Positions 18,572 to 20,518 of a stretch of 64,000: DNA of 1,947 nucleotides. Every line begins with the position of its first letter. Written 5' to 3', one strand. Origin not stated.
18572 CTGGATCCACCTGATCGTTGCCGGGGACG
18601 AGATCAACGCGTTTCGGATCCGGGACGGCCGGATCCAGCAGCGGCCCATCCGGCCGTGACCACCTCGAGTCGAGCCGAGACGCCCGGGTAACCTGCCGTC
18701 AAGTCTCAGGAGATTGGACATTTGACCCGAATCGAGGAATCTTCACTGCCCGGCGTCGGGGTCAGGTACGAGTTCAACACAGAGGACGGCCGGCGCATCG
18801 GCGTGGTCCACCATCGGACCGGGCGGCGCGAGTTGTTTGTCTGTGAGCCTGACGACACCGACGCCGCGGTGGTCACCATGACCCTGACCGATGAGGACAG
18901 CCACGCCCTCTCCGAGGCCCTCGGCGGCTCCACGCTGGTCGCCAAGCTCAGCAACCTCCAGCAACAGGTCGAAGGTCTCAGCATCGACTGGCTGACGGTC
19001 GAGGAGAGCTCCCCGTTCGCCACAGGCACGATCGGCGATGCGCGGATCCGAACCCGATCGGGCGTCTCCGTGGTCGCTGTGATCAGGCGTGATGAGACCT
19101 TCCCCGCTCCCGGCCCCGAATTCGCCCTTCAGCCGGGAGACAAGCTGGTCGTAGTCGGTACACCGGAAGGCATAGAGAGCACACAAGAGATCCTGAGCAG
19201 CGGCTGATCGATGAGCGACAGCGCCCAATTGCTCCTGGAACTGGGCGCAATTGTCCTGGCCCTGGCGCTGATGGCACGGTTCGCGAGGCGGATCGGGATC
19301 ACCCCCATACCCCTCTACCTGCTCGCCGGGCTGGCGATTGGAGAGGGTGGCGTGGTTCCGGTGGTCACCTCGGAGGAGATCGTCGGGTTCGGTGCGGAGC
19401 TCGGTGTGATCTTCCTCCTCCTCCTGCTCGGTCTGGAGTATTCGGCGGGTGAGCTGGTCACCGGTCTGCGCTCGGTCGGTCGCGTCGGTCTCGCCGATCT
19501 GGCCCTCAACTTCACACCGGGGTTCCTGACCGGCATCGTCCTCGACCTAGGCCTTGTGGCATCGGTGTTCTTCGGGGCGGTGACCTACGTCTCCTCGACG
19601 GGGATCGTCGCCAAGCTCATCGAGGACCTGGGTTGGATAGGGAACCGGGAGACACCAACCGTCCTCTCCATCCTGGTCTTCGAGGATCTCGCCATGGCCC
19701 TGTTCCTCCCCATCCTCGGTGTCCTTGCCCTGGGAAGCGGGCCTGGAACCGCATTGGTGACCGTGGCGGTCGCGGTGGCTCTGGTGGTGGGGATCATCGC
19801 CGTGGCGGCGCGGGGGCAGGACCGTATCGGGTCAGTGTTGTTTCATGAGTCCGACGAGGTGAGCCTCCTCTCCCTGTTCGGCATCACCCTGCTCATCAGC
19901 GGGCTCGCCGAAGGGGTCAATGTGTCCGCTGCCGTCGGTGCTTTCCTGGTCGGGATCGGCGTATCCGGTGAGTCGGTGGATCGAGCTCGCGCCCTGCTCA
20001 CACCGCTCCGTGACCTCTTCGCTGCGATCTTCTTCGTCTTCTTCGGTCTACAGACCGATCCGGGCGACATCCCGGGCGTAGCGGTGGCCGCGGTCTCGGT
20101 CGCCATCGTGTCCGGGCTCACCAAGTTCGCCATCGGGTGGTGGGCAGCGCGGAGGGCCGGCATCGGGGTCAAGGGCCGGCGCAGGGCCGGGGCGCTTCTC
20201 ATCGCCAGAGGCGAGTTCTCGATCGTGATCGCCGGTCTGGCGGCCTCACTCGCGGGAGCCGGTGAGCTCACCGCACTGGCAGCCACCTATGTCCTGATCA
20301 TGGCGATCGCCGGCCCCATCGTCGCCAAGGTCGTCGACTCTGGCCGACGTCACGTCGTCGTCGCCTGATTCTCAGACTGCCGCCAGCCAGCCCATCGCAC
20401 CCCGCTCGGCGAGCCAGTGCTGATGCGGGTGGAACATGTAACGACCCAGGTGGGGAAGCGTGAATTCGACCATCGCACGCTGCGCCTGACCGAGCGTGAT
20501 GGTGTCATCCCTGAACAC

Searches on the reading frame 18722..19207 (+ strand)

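Call 5: search_protein_families(library=ncbifam, proteins=[window:18722-19207:+], max_evalue=0.01)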
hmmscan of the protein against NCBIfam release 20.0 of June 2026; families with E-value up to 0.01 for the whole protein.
window:18722-19207:+ (161 aa): 6 families
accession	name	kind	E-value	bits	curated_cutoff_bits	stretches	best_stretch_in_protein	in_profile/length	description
NF007034.0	PRK09496.2-1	subfamily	0.00015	20.8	344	1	90-154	153-214/445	Trk system potassium transporter TrkA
NF007039.0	PRK09496.3-2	equivalog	0.0005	19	293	1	91-158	156-220/446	Trk system potassium transporter TrkA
NF003716.0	PRK05326.1-3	equivalog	0.00053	18.6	355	1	87-156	413-479/499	potassium/proton antiporter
NF003007.0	PRK03818.1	equivalog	0.0061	15.1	449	1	86-158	289-359/553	putative transporter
NF007033.0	PRK09496.1-5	equivalog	0.0077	15.3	338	0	82-159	377-448/449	Trk system potassium transporter TrkA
NF007043.0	PRK09496.3-6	equivalog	0.0087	14.9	384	0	91-152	380-438/445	Trk system potassium transporter TrkA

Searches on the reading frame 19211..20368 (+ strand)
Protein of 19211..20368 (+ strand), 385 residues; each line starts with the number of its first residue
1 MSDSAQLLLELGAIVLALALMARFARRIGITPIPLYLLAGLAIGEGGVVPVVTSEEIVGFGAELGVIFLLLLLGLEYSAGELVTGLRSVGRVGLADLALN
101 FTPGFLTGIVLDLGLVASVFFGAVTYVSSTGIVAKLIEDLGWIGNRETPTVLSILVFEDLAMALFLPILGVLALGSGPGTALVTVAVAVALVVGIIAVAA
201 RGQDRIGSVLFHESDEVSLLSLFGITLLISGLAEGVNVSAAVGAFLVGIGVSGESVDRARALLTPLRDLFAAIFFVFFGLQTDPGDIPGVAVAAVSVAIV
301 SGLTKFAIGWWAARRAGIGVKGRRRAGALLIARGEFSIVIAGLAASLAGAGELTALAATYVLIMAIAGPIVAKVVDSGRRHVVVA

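Call 5: search_protein_families(library=ncbifam, proteins=[window:19211-20368:+], max_evalue=0.01)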
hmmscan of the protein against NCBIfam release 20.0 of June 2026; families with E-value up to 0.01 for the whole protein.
window:19211-20368:+ (385 aa): 5 families
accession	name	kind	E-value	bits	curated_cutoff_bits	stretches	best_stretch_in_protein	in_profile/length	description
TIGR00932.1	2a37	subfamily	4.3e-29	101.9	238.3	1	17-283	3-275/275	monovalent cation:proton antiporter-2 (CPA2) family protein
NF002973.0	PRK03659.1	equivalog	1.2e-18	67.1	804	1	9-376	7-377/602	glutathione-regulated potassium-efflux system protein KefB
NF002924.0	PRK03562.1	equivalog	2.2e-15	56.1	752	1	14-372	13-376/623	glutathione-regulated potassium-efflux system protein KefC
NF007950.1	PRK10669.1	equivalog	4.5e-12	45.6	700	1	12-364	13-378/547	YbaL family putative K(+) efflux transporter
NF045626.1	FeTrans_MagA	equivalog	4e-11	42.5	700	1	15-366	14-369/386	iron transporter MagA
